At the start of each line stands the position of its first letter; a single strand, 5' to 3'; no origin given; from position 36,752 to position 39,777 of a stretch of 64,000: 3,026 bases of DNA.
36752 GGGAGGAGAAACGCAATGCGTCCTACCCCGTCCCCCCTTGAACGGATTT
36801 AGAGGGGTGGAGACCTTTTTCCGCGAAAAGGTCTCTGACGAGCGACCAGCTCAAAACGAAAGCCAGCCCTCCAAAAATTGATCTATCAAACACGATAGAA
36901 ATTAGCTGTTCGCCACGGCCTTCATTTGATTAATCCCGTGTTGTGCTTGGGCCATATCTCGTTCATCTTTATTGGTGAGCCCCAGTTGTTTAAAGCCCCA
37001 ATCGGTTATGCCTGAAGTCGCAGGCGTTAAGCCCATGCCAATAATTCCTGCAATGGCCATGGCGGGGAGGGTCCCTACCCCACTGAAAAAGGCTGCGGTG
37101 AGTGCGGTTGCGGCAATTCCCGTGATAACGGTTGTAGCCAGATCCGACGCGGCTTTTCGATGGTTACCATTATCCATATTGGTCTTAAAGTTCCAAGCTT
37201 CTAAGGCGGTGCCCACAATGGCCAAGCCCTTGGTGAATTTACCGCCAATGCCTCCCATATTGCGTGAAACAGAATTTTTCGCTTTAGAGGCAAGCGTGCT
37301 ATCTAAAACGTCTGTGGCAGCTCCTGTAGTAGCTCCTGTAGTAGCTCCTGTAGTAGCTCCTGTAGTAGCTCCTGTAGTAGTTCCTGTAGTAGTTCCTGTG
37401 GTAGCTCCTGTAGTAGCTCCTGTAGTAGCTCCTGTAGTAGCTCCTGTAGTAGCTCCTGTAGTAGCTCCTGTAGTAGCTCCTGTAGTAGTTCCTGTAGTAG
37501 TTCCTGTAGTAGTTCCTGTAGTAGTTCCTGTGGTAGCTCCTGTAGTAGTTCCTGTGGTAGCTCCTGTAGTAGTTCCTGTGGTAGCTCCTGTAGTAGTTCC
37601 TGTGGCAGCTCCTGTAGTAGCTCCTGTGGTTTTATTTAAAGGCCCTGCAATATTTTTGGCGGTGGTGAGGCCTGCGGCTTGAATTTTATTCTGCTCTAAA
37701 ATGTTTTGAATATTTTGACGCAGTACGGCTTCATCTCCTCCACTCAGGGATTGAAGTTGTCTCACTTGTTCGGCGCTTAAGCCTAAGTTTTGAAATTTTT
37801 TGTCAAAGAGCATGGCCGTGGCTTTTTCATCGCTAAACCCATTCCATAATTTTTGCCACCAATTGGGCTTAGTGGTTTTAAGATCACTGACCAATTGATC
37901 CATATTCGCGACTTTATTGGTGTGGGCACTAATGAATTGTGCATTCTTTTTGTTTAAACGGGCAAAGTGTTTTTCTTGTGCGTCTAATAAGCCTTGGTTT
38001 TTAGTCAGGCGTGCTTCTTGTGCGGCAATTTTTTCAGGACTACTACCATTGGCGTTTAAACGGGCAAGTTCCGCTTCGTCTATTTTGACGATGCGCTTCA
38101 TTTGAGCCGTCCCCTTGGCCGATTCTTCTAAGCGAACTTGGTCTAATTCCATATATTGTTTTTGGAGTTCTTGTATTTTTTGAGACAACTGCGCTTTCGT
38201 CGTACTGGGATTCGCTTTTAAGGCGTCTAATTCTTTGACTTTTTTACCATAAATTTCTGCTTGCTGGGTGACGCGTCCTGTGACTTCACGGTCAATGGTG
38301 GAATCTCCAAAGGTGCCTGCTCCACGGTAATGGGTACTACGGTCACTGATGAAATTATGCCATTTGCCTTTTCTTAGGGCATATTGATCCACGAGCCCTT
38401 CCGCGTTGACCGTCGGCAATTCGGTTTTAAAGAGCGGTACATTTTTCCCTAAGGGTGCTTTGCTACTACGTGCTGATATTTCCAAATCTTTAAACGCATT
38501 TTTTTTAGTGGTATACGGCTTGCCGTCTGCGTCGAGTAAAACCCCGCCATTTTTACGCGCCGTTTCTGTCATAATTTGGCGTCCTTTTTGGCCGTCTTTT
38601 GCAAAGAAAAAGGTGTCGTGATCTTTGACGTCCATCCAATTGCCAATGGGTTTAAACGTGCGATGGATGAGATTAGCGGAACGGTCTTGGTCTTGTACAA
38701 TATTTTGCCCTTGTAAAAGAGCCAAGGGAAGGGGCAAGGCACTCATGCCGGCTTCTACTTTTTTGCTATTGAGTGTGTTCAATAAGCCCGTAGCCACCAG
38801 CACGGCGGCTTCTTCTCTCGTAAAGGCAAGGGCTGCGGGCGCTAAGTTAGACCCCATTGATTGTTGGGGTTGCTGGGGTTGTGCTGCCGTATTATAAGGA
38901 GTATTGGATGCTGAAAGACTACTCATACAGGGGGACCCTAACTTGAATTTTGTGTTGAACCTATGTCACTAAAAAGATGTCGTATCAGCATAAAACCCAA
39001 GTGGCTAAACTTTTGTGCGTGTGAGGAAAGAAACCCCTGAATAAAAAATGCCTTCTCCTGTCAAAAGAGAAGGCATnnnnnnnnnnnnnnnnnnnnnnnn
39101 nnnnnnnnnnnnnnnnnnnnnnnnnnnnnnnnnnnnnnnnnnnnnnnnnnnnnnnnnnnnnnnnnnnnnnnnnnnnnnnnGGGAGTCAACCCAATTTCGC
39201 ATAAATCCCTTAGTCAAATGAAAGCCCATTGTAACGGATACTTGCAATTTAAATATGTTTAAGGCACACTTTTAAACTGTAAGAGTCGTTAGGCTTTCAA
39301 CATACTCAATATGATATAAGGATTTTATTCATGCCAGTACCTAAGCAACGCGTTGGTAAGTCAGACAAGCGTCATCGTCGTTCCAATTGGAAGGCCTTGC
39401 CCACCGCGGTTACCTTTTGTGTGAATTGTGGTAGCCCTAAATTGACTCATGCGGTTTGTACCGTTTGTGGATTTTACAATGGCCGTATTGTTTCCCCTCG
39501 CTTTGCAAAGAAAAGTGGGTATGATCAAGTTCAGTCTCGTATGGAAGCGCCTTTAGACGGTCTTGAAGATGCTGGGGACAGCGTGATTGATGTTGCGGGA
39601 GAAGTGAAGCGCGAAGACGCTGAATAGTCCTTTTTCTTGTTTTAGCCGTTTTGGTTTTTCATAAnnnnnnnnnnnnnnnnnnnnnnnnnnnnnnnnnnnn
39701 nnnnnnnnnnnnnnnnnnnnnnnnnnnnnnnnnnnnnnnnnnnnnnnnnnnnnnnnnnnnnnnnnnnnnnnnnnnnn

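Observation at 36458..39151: tRNA-flanked islet encoding a Thr-Gly repeat protein with a bilobed hydrophobic C-terminus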

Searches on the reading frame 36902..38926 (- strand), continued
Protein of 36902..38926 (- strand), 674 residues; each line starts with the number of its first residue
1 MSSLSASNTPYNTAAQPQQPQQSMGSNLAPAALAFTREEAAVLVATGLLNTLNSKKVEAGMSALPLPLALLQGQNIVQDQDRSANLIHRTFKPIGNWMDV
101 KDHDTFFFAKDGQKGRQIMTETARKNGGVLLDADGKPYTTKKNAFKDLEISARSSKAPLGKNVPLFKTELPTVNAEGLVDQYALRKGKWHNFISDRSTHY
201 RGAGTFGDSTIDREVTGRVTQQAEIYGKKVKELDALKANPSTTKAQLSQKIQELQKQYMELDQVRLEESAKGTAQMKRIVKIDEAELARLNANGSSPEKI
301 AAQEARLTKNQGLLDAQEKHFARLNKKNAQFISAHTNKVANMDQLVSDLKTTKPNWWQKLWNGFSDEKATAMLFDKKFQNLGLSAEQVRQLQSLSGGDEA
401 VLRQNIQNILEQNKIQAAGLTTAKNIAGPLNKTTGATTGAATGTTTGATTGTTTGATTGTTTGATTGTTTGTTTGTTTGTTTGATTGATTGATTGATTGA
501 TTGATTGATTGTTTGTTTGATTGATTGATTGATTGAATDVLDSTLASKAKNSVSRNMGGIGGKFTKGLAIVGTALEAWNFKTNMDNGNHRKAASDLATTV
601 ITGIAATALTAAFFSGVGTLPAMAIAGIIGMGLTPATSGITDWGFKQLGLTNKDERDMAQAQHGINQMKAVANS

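Call 63: fold_search(model_id=the predicted structure, library=pdb)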
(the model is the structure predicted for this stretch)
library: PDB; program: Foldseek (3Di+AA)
matches with E <= 10: 97; with E <= 0.001: 0
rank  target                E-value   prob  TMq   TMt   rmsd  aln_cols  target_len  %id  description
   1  7tva_A                1.4e+00  0.16  0.12  0.13  16.0       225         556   14  Stat5a Core in complex with AK2292 (released 2023-02-15)
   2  7t7c_A                1.5e+00  0.21  0.11  0.07  23.3       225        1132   11  The hexagonal organization of Munc13-1 C1-C2B-MUN-C2C domains between lipid bilayers (released 2022-02-09)
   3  7tvb                  1.7e+00  0.12  0.11  0.13  15.6       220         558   14  Stat5A Core in Complex with AK305 (released 2023-02-15)
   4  7nuf_A                1.9e+00  0.16  0.11  0.14  15.4       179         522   11  Vaccinia virus protein 018 in complex with STAT1 (released 2021-07-28)
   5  5qst_C                2.0e+00  0.08  0.09  0.18  14.2       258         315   10  PanDDA analysis group deposition -- Crystal Structure of human STAG1 in complex with Z2447286438 (released 2019-08-21)
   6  7ubt                  2.2e+00  0.11  0.11  0.13  15.6       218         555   14  Stat5a Core in complex with Compound 18 (released 2023-02-15)
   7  6egc                  2.7e+00  0.20  0.09  0.33  19.5       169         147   15  Single-chain version of 2L4HC2_23 (PDB 5J0K) (released 2019-05-29)
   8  1bg1_A                2.8e+00  0.33  0.14  0.17  14.2       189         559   14  TRANSCRIPTION FACTOR STAT3B/DNA COMPLEX (released 1999-01-13)
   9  8d9p                  2.8e+00  0.21  0.13  0.36  13.5       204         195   14  De Novo Photosynthetic Reaction Center Protein Equipped with Heme B and Mn(II) cations (released 2022-09-28)
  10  5fu6_A                2.8e+00  0.10  0.09  0.11  14.7       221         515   12  NOT module of the human CCR4-NOT complex (Crystallization mutant) (released 2016-03-23)
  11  6a30_A                2.9e+00  0.12  0.10  0.12  23.8       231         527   10  Crystal Structure of Munc13-1 MUN Domain and Synaptobrevin-2 Juxtamembrane Linker Region (released 2019-01-30)
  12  5iix                  2.9e+00  0.04  0.08  0.08  22.6       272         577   11  Crystal structure of Equine Serum Albumin in the presence of 15 mM zinc at pH 6.5 (released 2016-03-16)
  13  8k83_B                3.1e+00  0.07  0.09  0.22  21.3       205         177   14  De novo design protein -N2 (released 2024-07-31)
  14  7uc6                  3.2e+00  0.09  0.11  0.13  15.5       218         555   14  Stat5a Core in complex with Compound 12 (released 2023-02-15)
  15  5uf7                  3.3e+00  0.11  0.10  0.13  24.7       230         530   10  CRYSTAL STRUCTURE OF MUNC13-1 MUN DOMAIN (released 2017-02-15)
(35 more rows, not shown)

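Call 83: find_related_loci(query=A5, collection=viral_contigs, flank=5000)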
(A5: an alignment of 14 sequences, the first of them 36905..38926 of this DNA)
Query A5 (674 aa) in viral_contigs; peptide patterns used: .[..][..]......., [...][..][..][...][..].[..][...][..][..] (x = any residue, [..] = any of these).
54 stretches matched a pattern, but none encodes a relative of the query by tblastn (E <= 1e-3).

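Call 95: search_protein_families(library=phrogs, proteins=[P0030], max_evalue=0.01)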
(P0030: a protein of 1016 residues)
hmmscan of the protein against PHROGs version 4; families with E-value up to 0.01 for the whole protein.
P0030 (1016 aa): 0 families

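Call 96: search_protein_families(library=padloc, proteins=[P0030], max_evalue=0.01)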
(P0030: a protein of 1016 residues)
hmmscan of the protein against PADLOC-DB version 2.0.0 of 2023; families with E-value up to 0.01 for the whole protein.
P0030 (1016 aa): 0 families

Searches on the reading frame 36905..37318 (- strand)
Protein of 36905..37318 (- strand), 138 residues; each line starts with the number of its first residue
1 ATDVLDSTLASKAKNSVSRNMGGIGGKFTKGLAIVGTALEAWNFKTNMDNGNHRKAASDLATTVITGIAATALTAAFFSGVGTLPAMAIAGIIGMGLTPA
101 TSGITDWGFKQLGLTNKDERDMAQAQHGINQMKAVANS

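Call 57: find_related_loci(query=window:36905-37318:-, collection=metagenome_contigs, flank=5000)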
Query window:36905-37318:- (138 aa) in metagenome_contigs; peptide patterns used: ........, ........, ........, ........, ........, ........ (x = any residue, [..] = any of these).
256 stretches matched a pattern, but none encodes a relative of the query by tblastn (E <= 1e-3).

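Call 95: search_protein_families(library=phrogs, proteins=[window:36905-37318:-], max_evalue=0.01)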
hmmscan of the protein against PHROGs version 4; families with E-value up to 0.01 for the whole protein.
window:36905-37318:- (138 aa): 0 families

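Call 96: search_protein_families(library=padloc, proteins=[window:36905-37318:-], max_evalue=0.01)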
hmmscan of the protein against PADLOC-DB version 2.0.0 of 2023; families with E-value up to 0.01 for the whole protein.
window:36905-37318:- (138 aa): 0 families

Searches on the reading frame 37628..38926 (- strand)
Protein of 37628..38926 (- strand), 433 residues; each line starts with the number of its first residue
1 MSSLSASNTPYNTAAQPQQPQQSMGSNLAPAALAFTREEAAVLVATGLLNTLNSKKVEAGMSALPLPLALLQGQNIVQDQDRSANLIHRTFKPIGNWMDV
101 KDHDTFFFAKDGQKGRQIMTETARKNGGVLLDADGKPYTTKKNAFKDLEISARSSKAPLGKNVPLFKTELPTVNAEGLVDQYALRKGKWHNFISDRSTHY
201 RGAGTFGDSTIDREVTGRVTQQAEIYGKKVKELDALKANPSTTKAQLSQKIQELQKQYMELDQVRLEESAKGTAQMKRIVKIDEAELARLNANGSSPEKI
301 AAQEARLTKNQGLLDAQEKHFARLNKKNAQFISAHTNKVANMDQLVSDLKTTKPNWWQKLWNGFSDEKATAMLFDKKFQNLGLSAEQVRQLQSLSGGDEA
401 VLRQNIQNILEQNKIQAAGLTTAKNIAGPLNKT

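Call 10: find_homologous_proteins(query=window:37628-38926:-, max_evalue=0.001)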
Query window:37628-38926:- (433 aa): 2 proteins with E <= 0.001 among 8000 candidates.
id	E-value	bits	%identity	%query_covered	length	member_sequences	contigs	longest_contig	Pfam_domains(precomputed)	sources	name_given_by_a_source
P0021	3.5e-42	163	29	93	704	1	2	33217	-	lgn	-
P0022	1.9e-39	154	42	40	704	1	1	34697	-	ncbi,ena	-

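Call 12: find_encoding_contigs(protein=P0022, flank=10000, max_places=4)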
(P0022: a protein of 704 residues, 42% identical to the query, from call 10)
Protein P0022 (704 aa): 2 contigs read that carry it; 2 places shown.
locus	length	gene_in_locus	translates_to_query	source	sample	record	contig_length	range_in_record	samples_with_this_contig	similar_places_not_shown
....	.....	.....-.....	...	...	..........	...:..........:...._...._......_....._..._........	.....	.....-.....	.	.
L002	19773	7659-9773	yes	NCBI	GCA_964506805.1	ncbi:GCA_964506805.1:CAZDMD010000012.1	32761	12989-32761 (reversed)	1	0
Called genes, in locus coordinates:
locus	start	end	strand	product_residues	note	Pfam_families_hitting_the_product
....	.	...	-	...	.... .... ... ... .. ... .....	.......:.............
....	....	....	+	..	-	-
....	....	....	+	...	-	-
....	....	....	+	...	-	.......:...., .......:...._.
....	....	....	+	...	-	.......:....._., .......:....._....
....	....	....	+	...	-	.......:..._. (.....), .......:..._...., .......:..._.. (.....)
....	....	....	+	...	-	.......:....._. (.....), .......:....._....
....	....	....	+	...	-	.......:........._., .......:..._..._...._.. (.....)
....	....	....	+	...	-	-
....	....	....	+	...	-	-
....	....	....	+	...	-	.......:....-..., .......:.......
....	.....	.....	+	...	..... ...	-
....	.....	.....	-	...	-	-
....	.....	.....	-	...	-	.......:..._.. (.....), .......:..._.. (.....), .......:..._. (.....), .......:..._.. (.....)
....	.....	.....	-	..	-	-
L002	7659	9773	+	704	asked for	-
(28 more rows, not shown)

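Call 13: find_encoding_contigs(protein=P0021, flank=10000, max_places=4)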
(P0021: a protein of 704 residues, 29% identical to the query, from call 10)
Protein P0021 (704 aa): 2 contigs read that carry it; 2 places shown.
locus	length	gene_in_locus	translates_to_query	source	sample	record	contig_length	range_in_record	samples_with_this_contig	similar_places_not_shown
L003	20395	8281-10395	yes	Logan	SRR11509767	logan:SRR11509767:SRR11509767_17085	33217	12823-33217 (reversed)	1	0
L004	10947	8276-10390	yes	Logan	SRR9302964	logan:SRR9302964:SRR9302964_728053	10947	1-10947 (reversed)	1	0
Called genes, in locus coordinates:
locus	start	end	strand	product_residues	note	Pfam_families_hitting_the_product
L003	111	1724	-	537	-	PF00343:Phosphorylase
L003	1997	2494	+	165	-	PF00376:MerR, PF13411:MerR_1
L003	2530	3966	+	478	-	PF19295:SufBD_N, PF01458:SUFBD_core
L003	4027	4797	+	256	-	PF02463:SMC_N (faint), PF00005:ABC_tran, PF13304:AAA_21 (faint)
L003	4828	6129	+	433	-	PF19295:SufBD_N (faint), PF01458:SUFBD_core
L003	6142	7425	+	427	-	PF00266:Aminotran_5, PF01053:Cys_Met_Meta_PP (faint)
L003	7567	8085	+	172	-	PF00578:AhpC-TSA, PF08534:Redoxin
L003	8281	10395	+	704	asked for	-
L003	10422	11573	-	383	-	-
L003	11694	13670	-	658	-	PF07719:TPR_2 (faint), PF13428:TPR_14 (faint), PF13431:TPR_17 (weak), PF13432:TPR_16 (weak), PF14559:TPR_19, PF23914:TPR_CcmH_CycH (faint), PF25060:ARM_TT21_2nd (faint)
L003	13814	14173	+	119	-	PF00507:Oxidored_q4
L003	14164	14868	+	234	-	PF01058:Oxidored_q6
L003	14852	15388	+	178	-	PF00329:Complex1_30kDa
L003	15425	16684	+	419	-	PF00346:Complex1_49kDa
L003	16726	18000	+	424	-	PF00146:NADHdh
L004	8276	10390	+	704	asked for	-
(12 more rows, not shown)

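Call 95: search_protein_families(library=phrogs, proteins=[window:37628-38926:-], max_evalue=0.01)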
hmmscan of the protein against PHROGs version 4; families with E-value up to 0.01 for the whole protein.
window:37628-38926:- (433 aa): 0 families

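Call 96: search_protein_families(library=padloc, proteins=[window:37628-38926:-], max_evalue=0.01)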
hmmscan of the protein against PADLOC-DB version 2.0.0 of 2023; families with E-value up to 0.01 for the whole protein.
window:37628-38926:- (433 aa): 0 families

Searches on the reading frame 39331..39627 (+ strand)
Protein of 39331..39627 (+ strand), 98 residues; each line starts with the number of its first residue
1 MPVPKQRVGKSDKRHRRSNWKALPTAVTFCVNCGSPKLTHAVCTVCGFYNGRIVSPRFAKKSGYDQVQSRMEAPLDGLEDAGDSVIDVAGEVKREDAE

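Call 36: search_protein_families(library=pfam, proteins=[window:39331-39627:+], max_evalue=0.00001)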
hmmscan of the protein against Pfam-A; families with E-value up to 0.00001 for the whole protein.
window:39331-39627:+ (98 aa): 1 family
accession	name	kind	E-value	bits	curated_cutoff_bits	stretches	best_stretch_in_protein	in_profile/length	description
PF01783.29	Ribosomal_L32p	-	1.5e-16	60.7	21.3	1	3-54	2-53/56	Ribosomal L32p protein family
